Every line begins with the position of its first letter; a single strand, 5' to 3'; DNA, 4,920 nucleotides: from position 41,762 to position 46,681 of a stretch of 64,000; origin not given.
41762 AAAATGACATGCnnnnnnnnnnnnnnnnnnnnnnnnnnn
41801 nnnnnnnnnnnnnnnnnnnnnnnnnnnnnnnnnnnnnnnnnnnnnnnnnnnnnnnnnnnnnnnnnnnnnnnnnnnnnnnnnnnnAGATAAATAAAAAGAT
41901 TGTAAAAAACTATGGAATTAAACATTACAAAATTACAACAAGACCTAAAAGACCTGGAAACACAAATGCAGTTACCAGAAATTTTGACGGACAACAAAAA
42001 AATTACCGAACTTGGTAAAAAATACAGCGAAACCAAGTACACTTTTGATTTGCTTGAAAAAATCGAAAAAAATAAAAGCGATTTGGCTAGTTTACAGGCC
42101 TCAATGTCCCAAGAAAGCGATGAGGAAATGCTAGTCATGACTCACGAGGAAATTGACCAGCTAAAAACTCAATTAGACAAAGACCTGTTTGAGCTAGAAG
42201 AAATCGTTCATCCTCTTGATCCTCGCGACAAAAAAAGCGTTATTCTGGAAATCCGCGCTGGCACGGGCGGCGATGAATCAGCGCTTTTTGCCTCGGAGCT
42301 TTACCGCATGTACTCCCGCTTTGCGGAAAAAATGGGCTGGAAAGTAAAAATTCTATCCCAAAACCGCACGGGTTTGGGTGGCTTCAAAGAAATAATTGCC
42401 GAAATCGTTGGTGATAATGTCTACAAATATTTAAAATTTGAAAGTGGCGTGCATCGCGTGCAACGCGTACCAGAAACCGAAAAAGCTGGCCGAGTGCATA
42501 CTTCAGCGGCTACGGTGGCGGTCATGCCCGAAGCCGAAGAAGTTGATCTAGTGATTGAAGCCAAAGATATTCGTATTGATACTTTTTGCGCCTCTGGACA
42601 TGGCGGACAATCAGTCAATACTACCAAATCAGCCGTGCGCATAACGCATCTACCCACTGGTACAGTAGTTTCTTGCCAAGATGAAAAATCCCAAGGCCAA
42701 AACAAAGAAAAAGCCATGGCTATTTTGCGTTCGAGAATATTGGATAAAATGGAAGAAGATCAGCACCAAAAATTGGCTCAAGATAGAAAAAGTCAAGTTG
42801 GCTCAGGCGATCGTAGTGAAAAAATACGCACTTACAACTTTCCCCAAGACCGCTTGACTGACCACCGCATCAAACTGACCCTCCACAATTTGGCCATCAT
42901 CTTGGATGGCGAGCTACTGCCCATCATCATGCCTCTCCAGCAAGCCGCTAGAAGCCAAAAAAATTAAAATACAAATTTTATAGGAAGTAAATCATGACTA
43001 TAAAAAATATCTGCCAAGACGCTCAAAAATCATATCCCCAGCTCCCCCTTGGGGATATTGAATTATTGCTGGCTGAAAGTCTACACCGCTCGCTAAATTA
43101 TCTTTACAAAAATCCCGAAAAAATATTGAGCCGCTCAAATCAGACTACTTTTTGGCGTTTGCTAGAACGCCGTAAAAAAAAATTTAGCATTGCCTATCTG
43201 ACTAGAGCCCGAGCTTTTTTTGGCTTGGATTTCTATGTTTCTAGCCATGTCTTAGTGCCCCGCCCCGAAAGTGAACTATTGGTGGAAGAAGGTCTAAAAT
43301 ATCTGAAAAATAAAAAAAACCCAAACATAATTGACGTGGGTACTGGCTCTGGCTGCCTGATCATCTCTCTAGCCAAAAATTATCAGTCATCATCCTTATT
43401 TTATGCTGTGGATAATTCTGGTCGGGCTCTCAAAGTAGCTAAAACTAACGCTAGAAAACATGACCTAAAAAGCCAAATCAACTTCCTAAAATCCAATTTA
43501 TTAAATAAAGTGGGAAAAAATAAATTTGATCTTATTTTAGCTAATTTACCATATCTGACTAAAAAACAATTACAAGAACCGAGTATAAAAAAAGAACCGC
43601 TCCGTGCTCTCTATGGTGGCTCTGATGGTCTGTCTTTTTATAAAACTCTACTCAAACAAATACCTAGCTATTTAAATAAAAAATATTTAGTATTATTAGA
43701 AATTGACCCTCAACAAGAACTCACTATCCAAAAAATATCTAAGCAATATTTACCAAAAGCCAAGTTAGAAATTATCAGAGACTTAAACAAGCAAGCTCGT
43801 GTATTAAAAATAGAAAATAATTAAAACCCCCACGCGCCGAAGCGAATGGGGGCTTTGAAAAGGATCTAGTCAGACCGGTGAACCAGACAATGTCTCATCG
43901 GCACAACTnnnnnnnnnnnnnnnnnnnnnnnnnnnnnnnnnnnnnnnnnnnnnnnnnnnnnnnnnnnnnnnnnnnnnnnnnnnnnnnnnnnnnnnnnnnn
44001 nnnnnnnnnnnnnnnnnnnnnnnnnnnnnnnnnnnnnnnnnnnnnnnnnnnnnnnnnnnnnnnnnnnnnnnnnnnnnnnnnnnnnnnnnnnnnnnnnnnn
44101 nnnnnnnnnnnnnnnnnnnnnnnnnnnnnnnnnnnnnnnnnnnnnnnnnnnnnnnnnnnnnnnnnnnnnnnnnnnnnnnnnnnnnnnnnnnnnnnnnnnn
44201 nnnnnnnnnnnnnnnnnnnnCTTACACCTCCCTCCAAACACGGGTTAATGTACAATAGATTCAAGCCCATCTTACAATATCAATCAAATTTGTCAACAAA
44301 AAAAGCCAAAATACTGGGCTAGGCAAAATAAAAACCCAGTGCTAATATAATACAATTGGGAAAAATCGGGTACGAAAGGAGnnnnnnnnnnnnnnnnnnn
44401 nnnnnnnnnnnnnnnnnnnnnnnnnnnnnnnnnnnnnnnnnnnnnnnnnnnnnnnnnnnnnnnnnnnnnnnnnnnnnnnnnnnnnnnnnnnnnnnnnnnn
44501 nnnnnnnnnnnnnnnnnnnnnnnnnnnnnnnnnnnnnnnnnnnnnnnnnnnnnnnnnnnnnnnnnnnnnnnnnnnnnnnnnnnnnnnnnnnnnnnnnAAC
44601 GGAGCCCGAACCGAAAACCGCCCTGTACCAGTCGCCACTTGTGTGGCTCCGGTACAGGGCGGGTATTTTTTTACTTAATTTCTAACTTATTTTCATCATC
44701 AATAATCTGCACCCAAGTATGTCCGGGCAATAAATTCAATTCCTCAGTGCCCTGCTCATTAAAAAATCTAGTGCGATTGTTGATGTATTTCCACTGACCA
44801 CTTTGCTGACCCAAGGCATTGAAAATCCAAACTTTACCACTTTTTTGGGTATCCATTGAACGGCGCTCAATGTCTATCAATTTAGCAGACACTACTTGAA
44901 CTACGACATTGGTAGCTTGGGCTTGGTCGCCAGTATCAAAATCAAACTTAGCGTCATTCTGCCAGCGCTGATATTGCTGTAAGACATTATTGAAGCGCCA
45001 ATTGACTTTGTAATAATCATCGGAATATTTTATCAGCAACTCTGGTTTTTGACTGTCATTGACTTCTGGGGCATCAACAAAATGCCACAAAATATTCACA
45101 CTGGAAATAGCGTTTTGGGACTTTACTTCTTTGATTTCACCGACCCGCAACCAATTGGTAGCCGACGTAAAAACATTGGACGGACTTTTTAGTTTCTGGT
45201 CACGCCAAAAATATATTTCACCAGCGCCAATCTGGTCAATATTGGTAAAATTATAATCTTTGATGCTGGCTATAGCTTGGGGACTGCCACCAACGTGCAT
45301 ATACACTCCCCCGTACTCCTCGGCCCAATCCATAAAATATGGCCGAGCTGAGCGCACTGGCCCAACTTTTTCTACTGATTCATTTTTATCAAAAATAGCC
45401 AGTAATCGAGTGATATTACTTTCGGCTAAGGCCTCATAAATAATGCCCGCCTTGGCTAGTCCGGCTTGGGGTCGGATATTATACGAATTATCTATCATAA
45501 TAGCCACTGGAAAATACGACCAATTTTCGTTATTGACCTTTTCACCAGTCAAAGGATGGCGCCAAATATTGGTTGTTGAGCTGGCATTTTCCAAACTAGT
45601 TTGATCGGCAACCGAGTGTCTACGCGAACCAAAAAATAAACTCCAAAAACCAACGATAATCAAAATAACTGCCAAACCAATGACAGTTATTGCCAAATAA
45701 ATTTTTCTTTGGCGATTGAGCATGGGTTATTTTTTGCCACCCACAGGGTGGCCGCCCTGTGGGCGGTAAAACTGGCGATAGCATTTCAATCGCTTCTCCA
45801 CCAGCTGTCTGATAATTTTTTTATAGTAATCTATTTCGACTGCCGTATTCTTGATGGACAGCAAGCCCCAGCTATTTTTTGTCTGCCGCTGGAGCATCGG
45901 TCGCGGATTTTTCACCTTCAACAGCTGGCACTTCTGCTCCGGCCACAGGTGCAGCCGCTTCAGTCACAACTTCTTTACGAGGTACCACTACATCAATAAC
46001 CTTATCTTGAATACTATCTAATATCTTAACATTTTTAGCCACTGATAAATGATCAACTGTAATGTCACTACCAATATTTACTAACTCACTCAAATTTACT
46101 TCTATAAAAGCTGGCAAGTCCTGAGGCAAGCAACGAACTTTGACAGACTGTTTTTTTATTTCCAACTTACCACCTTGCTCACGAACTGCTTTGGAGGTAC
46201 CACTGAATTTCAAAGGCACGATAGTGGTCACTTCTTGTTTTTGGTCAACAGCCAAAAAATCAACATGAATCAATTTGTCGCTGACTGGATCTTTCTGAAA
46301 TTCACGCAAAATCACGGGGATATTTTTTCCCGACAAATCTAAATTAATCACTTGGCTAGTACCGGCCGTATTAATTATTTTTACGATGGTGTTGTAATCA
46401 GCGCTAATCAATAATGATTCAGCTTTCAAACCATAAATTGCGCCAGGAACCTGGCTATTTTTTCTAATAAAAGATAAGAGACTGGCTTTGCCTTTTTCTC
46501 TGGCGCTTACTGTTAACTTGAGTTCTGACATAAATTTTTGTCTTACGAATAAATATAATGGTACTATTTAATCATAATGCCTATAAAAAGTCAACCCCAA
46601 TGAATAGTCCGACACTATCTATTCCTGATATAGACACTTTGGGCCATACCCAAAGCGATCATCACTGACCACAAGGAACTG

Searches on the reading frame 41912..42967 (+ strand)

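Call 40: search_protein_families(library=pfam, proteins=[window:41912-42967:+])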
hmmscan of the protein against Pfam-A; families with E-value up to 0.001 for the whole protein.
window:41912-42967:+ (351 aa): 3 families
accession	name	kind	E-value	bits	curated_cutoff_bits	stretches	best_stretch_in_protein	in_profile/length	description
PF03462.23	PCRF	-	9e-67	225.1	24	1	9-202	2-194/194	PCRF domain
PF00472.26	RF-1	-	1.9e-41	141.1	35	1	210-319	2-116/116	RF-1 domain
PF16326.10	ABC_tran_CTD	-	1.2e-05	25.9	32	1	2-42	14-54/69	ABC transporter C-terminal domain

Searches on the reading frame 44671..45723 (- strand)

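Call 40: search_protein_families(library=pfam, proteins=[window:44671-45723:-])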
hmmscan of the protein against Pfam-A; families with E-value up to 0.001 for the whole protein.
window:44671-45723:- (350 aa): 2 families
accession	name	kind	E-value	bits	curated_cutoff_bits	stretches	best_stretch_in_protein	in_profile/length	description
PF11258.13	DUF3048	-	9e-43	146.4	25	1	58-191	1-138/148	Protein of unknown function (DUF3048) N-terminal domain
PF17479.7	DUF3048_C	-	9.7e-16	58.6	25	1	231-338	3-114/114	Protein of unknown function (DUF3048) C-terminal domain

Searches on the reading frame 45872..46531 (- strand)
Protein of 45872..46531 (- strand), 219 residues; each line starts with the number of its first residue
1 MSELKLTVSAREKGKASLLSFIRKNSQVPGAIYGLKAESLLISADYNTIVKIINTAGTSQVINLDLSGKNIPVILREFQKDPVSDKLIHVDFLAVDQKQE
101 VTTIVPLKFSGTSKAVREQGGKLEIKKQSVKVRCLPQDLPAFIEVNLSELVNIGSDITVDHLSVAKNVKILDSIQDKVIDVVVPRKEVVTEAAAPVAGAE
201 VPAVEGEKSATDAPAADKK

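Call 40: search_protein_families(library=pfam, proteins=[window:45872-46531:-])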
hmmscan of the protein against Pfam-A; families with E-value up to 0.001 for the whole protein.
window:45872-46531:- (219 aa): 2 families
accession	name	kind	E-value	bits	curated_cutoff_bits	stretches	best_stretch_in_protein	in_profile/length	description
PF14693.11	Ribosomal_TL5_C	-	1.3e-18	67.5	27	1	100-184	1-83/84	Ribosomal protein TL5, C-terminal domain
PF01386.24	Ribosomal_L25p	-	2.6e-17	63.5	23.6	1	6-92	1-82/82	Ribosomal L25p family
